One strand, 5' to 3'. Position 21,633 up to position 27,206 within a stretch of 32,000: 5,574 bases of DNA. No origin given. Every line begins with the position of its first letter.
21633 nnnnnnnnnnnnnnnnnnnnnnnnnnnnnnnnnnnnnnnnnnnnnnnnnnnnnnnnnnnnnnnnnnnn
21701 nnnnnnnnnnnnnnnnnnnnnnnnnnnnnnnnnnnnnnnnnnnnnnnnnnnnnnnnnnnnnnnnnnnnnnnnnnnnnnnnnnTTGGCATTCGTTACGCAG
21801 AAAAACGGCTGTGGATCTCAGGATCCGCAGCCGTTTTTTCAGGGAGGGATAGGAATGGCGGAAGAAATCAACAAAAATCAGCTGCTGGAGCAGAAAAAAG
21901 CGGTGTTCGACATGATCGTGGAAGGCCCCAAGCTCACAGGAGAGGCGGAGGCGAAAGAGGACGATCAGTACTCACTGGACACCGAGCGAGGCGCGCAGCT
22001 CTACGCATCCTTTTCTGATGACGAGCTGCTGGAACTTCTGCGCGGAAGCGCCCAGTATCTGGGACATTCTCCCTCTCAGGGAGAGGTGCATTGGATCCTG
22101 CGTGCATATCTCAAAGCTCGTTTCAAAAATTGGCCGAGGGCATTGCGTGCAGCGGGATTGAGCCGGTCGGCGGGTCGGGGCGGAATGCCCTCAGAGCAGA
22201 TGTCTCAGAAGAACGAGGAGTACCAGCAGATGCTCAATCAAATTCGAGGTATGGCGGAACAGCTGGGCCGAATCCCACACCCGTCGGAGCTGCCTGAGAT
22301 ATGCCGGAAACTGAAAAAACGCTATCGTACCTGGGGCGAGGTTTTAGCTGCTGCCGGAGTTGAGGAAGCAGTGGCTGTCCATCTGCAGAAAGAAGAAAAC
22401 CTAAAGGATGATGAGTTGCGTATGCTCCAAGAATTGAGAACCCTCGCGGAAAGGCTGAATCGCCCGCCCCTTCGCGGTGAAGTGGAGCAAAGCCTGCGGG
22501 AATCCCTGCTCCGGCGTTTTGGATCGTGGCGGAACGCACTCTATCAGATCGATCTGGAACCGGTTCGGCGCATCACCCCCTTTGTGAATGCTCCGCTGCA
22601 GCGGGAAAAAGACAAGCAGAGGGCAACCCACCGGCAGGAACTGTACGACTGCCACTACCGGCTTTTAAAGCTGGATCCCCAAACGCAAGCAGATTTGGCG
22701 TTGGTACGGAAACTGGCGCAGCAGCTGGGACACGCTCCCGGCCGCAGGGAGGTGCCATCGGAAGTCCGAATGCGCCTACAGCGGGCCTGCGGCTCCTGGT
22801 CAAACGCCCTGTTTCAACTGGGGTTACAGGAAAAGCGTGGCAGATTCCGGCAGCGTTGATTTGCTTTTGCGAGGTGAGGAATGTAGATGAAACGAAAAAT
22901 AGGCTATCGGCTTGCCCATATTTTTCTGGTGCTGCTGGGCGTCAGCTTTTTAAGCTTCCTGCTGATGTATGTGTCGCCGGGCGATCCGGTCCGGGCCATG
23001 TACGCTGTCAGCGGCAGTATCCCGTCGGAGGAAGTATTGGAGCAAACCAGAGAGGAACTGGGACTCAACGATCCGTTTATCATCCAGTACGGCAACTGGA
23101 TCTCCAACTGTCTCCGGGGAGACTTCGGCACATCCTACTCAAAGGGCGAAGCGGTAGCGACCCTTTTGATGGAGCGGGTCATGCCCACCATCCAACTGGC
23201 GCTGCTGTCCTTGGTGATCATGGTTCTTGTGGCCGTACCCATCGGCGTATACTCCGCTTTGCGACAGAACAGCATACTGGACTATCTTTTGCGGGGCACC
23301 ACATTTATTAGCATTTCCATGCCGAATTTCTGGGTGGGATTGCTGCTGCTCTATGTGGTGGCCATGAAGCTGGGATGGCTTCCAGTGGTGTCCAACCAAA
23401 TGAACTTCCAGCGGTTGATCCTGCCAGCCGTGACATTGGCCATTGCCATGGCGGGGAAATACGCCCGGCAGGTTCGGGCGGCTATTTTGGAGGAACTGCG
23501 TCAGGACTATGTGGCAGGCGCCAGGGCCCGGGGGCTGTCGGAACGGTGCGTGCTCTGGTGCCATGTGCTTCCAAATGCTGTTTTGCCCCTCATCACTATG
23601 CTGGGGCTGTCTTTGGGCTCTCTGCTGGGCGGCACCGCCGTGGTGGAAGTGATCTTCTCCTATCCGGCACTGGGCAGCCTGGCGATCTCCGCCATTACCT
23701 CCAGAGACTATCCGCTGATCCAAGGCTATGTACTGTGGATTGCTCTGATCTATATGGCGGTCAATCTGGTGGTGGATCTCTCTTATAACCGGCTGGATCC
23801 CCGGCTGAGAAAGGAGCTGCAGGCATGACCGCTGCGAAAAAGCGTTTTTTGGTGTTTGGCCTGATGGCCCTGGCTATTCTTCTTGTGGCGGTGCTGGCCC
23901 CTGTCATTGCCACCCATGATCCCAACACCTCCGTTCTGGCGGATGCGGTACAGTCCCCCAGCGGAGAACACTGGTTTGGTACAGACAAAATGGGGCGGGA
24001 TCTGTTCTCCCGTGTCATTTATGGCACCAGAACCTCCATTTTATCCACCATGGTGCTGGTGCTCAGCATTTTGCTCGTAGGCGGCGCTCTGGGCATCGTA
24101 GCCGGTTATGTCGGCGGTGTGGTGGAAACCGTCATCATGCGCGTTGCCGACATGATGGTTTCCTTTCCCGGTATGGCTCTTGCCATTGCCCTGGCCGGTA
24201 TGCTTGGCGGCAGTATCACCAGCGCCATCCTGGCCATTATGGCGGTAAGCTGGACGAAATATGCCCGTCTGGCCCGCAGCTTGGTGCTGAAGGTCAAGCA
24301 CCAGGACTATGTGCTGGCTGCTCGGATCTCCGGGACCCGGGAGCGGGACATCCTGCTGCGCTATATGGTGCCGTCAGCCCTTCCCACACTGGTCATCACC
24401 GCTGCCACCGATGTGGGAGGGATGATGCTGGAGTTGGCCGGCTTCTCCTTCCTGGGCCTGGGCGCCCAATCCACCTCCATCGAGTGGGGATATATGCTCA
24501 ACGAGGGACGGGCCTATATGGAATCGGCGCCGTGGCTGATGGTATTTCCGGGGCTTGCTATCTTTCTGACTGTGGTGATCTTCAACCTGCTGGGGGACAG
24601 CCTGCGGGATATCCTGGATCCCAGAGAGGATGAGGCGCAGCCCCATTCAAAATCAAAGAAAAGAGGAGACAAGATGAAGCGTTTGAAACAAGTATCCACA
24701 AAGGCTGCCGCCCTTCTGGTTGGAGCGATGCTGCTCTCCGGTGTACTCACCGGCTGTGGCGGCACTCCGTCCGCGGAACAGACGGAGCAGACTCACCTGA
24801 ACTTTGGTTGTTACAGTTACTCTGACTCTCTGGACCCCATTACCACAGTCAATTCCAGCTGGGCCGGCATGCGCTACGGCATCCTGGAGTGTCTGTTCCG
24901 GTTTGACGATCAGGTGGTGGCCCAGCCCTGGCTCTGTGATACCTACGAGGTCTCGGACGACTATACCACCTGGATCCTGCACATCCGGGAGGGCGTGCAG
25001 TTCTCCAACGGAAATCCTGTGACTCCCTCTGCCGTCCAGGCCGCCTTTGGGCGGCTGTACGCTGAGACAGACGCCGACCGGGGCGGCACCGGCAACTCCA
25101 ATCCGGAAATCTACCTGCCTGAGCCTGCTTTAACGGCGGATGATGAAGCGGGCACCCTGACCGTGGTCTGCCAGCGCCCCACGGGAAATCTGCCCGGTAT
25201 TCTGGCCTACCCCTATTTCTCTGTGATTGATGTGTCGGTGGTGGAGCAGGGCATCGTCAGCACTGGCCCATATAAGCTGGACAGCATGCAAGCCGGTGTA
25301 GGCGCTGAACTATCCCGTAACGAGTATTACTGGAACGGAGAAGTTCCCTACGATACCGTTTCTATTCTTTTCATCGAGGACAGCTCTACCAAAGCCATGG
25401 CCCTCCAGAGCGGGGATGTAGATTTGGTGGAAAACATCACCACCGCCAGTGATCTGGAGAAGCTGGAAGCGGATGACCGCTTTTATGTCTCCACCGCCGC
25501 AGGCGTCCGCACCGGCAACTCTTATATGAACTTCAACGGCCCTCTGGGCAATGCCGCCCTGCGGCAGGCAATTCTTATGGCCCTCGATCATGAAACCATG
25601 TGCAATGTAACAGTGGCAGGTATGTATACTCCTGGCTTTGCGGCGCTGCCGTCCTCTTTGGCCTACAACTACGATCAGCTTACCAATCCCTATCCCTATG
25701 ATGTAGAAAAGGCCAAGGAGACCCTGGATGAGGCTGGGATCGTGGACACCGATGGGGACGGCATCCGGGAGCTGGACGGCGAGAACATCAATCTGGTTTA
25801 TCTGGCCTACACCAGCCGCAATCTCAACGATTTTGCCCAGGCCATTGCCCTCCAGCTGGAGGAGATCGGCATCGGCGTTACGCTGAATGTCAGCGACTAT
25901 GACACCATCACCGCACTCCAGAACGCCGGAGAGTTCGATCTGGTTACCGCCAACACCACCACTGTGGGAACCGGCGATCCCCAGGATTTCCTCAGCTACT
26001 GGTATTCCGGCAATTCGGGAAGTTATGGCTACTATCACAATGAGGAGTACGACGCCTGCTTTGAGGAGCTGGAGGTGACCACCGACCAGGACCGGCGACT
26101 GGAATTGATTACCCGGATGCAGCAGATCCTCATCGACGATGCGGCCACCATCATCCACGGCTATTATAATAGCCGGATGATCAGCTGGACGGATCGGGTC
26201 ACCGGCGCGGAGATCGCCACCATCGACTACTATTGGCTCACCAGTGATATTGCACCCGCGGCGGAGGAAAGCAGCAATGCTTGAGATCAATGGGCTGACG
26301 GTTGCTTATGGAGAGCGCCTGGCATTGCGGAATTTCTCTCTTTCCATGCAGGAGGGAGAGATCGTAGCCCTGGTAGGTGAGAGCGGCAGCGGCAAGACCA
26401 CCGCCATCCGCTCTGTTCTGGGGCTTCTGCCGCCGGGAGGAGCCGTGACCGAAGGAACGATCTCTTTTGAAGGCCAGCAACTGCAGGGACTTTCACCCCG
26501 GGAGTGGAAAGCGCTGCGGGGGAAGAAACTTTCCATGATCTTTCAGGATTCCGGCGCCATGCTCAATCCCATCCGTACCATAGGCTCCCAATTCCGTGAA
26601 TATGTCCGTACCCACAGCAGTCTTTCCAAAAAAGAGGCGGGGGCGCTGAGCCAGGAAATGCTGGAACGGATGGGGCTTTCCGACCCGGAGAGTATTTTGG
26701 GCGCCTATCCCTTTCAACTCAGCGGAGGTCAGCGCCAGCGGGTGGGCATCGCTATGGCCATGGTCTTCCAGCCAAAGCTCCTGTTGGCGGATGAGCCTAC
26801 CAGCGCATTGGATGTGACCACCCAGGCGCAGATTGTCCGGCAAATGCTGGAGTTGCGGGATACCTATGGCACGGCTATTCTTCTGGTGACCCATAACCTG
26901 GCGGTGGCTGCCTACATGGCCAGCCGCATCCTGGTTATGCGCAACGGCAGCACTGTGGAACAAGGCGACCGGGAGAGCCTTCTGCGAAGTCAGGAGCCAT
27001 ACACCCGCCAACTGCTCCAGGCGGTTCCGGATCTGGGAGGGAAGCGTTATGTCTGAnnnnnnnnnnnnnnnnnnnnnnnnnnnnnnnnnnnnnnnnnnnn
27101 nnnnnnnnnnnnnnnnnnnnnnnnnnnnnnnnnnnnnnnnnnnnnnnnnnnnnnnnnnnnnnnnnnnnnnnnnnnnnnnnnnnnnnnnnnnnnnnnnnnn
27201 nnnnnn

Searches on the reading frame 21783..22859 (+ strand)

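Call 9: search_protein_families(library=pfam, proteins=[window:21783-22859:+])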
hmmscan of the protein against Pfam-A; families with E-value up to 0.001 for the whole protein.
window:21783-22859:+ (358 aa): 1 family
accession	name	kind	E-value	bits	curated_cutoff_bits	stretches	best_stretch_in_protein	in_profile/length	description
PF18780.6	HNH_repeat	-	3.7e-42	142.9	26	4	213-259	5-54/54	Homing endonuclease associated repeat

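Call 58: search_protein_families(library=pfam, proteins=[window:21783-22859:+], max_evalue=0.01)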
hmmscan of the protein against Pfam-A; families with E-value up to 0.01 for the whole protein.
window:21783-22859:+ (358 aa): 1 family
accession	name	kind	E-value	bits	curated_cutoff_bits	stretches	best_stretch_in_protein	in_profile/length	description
PF18780.6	HNH_repeat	-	3.7e-42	142.9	26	4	213-259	5-54/54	Homing endonuclease associated repeat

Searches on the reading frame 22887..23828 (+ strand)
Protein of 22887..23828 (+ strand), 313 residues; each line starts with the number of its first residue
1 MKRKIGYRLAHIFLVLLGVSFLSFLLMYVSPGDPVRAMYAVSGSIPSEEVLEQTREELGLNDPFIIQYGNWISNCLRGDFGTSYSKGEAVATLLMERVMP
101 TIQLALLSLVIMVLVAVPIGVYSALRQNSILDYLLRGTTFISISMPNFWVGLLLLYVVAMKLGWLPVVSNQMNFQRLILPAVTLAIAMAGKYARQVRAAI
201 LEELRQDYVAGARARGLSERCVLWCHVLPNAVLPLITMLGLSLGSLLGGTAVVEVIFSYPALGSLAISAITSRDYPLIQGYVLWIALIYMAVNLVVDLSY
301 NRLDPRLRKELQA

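Call 11: search_protein_families(library=pfam, proteins=[window:22887-23828:+])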
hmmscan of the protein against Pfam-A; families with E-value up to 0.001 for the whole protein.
window:22887-23828:+ (313 aa): 2 families
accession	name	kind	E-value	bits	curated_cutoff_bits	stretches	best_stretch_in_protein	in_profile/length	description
PF00528.27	BPD_transp_1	-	1.3e-47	162.4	26.4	1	116-309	1-184/184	Binding-protein-dependent transport system inner membrane component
PF19300.4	BPD_transp_1_N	-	1.6e-10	41.6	23.8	1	6-103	6-112/114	Binding-prot-dependent transport system membrane comp, N-term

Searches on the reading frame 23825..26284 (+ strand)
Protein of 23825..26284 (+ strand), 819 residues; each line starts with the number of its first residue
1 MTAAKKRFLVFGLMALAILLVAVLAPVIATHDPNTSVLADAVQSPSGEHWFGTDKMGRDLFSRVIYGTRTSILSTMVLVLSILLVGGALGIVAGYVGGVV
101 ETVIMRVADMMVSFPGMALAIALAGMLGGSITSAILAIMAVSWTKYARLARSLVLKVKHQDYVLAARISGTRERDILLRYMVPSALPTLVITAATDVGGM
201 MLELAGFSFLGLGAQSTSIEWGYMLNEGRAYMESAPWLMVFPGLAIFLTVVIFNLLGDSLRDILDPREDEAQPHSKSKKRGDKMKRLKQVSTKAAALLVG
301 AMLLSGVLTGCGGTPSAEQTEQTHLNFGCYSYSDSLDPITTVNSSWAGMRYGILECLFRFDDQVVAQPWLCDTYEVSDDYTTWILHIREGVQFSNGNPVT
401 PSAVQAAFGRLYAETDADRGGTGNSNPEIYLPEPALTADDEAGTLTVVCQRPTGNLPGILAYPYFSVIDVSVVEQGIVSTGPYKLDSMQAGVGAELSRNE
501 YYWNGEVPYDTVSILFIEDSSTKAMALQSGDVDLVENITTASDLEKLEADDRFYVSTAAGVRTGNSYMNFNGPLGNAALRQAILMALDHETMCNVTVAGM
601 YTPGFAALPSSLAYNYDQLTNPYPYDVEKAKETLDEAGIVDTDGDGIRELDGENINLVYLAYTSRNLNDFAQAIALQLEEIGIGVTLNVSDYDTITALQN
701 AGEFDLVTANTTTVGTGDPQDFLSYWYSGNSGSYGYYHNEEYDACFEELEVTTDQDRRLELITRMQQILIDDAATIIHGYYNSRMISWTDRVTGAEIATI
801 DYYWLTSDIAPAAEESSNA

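Call 11: search_protein_families(library=pfam, proteins=[window:23825-26284:+])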
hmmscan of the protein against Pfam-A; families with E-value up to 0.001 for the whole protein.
window:23825-26284:+ (819 aa): 2 families
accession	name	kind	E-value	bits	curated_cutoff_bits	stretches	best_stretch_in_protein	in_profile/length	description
PF00496.27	SBP_bac_5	-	2e-73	248.1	32.4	1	367-732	3-366/368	Bacterial extracellular solute-binding proteins, family 5 Middle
PF00528.27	BPD_transp_1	-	3e-31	109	26.4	1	87-267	2-181/184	Binding-protein-dependent transport system inner membrane component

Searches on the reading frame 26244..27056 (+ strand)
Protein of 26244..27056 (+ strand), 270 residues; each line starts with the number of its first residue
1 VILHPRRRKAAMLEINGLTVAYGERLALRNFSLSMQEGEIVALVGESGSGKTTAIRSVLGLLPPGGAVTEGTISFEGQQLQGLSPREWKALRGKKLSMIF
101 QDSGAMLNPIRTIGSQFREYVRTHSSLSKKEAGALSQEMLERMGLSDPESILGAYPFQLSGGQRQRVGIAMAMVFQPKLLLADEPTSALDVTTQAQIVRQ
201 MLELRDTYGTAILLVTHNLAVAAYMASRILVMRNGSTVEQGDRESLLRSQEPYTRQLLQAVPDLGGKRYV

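Call 11: search_protein_families(library=pfam, proteins=[window:26244-27056:+])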
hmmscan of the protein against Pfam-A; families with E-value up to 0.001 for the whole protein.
window:26244-27056:+ (270 aa): 5 families
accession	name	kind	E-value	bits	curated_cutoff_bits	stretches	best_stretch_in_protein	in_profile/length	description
PF00005.33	ABC_tran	-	4.3e-32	112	25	1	28-187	1-137/137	ABC transporter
PF13304.12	AAA_21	-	1.6e-08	35.4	27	1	149-221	228-302/304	AAA domain, putative AbiEii toxin, Type IV TA system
PF02463.25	SMC_N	-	0.00017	21.5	40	0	39-227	25-207/220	RecF/RecN/SMC N terminal domain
PF13401.12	AAA_22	-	0.00029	21.6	27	1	38-69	5-33/130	AAA domain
PF13191.12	AAA_16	-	0.00066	20.6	32.6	1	35-71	21-58/167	AAA ATPase domain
